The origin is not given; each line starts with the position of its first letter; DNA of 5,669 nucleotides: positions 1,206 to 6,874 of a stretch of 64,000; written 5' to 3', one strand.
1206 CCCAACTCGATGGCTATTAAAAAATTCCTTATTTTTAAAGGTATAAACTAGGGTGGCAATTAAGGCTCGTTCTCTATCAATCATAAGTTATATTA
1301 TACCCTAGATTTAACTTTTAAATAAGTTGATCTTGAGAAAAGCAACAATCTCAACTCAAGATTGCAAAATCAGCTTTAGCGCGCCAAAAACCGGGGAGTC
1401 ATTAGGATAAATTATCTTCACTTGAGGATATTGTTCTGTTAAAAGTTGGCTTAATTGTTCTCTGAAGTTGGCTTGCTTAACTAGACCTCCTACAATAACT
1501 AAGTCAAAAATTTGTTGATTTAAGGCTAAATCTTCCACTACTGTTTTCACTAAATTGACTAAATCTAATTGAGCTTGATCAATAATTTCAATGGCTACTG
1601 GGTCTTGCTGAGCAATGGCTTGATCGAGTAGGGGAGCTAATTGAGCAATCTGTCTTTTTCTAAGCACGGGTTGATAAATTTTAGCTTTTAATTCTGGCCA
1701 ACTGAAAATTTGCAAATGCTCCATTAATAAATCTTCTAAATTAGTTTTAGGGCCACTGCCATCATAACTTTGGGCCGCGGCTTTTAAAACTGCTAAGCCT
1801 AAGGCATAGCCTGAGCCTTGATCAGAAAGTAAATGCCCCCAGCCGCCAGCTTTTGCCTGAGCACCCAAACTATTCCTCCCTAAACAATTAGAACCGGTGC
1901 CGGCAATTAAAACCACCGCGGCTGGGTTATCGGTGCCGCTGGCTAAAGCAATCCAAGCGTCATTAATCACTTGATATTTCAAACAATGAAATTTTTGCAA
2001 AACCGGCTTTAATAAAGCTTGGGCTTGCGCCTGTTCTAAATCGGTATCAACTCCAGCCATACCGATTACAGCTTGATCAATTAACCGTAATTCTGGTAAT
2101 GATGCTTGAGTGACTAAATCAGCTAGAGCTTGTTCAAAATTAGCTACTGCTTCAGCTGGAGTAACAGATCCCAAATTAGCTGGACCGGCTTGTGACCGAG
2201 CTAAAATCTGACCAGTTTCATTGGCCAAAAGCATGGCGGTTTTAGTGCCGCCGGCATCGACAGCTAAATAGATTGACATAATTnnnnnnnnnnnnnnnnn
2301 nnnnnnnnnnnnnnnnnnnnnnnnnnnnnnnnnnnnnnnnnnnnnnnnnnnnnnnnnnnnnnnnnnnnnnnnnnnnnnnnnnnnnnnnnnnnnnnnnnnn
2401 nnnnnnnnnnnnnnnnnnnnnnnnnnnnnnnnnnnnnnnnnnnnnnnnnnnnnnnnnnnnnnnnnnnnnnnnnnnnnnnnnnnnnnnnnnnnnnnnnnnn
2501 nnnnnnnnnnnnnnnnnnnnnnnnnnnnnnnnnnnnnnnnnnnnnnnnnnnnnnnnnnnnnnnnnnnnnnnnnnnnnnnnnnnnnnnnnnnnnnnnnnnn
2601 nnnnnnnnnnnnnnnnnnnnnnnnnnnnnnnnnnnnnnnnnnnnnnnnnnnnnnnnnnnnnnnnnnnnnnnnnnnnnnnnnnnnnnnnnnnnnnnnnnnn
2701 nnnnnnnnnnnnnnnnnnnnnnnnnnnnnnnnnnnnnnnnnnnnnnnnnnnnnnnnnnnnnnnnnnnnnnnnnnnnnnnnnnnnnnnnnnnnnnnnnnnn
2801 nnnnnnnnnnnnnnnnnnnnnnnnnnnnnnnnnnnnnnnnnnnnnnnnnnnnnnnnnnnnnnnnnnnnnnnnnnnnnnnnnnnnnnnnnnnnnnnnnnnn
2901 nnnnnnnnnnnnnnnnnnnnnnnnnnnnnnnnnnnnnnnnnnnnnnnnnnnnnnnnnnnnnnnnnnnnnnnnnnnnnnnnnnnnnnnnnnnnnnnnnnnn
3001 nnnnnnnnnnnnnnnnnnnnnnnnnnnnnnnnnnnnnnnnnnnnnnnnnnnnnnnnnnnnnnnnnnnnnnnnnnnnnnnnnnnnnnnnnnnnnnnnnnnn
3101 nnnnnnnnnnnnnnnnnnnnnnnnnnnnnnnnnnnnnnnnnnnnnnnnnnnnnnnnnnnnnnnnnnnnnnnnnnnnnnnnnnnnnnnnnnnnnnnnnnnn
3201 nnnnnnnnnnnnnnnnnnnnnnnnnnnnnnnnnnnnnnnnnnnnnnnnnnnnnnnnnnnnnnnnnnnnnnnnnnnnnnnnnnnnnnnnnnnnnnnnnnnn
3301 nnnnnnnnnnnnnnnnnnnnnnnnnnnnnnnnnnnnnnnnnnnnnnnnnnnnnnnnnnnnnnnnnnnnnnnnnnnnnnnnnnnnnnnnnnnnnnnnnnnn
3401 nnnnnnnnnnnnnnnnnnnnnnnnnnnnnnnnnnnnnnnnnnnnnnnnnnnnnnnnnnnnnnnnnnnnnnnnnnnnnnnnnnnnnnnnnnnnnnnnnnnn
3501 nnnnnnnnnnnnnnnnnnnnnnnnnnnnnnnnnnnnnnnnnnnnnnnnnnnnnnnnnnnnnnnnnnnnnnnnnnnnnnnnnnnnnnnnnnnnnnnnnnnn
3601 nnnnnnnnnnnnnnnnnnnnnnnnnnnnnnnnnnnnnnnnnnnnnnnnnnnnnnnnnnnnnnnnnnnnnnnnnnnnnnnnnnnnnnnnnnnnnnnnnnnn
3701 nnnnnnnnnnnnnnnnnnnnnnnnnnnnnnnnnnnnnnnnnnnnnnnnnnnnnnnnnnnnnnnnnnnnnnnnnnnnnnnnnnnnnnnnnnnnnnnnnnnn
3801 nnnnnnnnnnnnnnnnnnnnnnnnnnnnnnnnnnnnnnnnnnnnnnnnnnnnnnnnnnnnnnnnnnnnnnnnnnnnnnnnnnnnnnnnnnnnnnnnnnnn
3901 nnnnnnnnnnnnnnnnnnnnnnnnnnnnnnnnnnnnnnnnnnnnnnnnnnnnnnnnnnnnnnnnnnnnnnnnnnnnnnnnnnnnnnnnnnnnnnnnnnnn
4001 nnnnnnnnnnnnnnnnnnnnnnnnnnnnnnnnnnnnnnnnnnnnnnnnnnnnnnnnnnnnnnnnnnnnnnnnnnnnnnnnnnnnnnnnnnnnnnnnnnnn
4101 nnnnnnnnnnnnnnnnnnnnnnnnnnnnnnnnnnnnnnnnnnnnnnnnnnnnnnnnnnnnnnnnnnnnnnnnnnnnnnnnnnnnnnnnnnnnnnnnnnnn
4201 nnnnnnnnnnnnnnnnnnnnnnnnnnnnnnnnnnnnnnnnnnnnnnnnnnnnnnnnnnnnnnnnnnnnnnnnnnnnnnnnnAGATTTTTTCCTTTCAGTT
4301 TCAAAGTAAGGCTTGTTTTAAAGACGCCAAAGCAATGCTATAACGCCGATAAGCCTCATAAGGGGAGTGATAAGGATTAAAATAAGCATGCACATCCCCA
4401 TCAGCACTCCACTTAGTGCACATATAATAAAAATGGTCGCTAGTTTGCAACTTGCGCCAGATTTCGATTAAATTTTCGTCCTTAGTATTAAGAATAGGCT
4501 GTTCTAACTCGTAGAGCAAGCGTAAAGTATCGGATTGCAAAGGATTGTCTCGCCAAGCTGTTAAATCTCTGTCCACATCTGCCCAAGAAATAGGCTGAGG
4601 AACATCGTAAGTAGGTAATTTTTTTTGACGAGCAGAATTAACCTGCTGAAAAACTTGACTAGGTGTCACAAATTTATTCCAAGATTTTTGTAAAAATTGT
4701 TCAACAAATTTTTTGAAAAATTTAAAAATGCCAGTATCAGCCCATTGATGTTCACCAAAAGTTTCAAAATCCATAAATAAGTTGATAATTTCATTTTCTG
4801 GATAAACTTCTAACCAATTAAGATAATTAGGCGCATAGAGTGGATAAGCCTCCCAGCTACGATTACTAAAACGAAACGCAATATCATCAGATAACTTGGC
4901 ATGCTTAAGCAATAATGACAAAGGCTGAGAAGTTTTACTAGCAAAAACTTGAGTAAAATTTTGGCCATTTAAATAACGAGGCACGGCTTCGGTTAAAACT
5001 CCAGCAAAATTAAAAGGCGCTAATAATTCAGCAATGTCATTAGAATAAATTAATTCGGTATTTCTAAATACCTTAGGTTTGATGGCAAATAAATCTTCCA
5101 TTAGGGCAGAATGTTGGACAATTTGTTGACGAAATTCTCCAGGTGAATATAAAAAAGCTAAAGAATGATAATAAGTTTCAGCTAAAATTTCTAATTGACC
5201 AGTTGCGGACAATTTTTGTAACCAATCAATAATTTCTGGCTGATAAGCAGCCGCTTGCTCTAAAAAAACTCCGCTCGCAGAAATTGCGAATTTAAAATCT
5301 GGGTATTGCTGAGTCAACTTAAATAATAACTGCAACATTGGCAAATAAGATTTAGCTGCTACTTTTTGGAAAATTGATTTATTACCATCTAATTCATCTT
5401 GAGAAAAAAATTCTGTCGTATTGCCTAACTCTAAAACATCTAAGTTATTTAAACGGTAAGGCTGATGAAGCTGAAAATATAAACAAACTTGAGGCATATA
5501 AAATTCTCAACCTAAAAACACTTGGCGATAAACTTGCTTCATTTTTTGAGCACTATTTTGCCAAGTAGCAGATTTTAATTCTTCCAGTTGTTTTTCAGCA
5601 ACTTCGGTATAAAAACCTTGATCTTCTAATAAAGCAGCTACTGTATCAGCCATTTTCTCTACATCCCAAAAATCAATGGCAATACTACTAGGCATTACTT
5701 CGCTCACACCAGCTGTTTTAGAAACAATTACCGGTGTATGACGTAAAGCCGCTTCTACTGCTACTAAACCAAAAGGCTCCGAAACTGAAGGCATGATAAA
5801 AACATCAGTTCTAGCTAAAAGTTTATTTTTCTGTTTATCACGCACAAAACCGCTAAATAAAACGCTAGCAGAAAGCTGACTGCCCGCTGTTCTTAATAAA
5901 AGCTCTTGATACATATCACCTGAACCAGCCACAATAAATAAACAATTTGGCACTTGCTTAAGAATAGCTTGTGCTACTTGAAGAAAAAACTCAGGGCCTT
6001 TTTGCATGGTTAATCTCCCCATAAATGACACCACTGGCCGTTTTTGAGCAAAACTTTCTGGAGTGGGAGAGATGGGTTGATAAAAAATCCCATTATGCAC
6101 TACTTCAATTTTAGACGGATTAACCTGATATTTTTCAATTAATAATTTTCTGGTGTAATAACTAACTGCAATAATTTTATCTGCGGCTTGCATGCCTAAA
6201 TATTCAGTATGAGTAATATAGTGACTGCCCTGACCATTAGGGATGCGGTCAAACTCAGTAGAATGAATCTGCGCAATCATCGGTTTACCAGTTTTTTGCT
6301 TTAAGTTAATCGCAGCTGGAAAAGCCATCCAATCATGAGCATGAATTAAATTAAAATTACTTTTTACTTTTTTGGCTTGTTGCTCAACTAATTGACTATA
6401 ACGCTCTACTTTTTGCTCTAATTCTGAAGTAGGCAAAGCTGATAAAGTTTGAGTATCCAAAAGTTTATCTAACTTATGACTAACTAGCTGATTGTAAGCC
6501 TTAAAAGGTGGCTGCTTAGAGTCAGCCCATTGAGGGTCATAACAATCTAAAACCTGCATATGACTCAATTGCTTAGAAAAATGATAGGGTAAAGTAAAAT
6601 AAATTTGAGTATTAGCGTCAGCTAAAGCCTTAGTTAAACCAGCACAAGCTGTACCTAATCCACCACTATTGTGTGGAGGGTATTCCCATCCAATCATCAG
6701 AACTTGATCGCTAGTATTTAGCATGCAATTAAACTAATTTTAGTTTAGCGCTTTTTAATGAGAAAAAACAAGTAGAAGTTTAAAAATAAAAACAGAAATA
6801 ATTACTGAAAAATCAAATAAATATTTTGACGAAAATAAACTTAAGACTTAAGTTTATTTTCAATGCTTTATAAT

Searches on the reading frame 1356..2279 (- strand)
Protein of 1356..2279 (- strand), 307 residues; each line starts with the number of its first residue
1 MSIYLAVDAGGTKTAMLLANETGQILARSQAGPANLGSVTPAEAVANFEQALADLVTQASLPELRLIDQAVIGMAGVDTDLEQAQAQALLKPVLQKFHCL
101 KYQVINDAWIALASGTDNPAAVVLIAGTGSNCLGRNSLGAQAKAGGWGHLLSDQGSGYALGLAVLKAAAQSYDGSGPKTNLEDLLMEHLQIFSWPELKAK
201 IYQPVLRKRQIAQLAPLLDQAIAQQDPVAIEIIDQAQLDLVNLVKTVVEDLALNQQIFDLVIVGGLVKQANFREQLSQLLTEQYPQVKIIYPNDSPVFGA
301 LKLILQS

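Call 70: search_protein_families(library=pfam, proteins=[window:1356-2279:-], max_evalue=0.0001)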
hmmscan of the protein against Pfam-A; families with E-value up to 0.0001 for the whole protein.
window:1356-2279:- (307 aa): 1 family
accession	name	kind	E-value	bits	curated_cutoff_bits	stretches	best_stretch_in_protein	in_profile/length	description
PF01869.26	BcrAD_BadFG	-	4.2e-37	128.6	31.5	1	7-300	3-267/271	BadF/BadG/BcrA/BcrD ATPase family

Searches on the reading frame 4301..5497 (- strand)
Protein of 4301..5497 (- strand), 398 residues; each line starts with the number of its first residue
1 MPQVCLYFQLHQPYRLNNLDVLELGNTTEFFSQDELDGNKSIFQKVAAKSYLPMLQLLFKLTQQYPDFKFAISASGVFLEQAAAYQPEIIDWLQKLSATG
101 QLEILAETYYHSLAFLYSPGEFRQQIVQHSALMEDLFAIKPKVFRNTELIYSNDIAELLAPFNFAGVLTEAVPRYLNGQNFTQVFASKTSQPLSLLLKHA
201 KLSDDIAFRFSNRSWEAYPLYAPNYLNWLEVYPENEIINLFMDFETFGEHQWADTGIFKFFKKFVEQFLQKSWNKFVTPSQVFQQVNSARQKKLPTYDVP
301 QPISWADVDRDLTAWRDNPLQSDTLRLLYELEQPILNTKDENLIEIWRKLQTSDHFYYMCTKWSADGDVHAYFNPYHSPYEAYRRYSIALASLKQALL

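Call 70: search_protein_families(library=pfam, proteins=[window:4301-5497:-], max_evalue=0.0001)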
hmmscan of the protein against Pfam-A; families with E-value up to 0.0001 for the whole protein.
window:4301-5497:- (398 aa): 1 family
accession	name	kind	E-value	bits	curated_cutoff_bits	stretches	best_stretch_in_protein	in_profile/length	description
PF03065.20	Glyco_hydro_57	-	1.3e-60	205.6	21.2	1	6-288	2-284/291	Glycosyl hydrolase family 57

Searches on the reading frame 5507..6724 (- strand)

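Call 70: search_protein_families(library=pfam, proteins=[window:5507-6724:-], max_evalue=0.0001)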
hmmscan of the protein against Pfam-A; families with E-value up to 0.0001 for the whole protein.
window:5507-6724:- (405 aa): 6 families
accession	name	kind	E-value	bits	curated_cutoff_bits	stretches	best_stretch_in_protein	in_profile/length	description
PF00534.26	Glycos_transf_1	-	1.5e-28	99.9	26.4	1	224-377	10-167/172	Glycosyl transferases group 1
PF13692.12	Glyco_trans_1_4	-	5.4e-25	88.8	27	1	229-368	1-142/142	Glycosyl transferases group 1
PF13439.12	Glyco_transf_4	-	8.4e-19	68.7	28.5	1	118-213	69-166/170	Glycosyltransferase Family 4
PF20706.3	GT4-conflict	-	1.6e-17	64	26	1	105-394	62-384/385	Family 4 Glycosyltransferase in conflict systems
PF08323.17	Glyco_transf_5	-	2.6e-16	60.5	22.7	1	7-193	1-222/239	Starch synthase catalytic domain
PF13579.12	Glyco_trans_4_4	-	2.8e-11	44.4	29.7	1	111-212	61-158/158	Glycosyl transferase 4-like domain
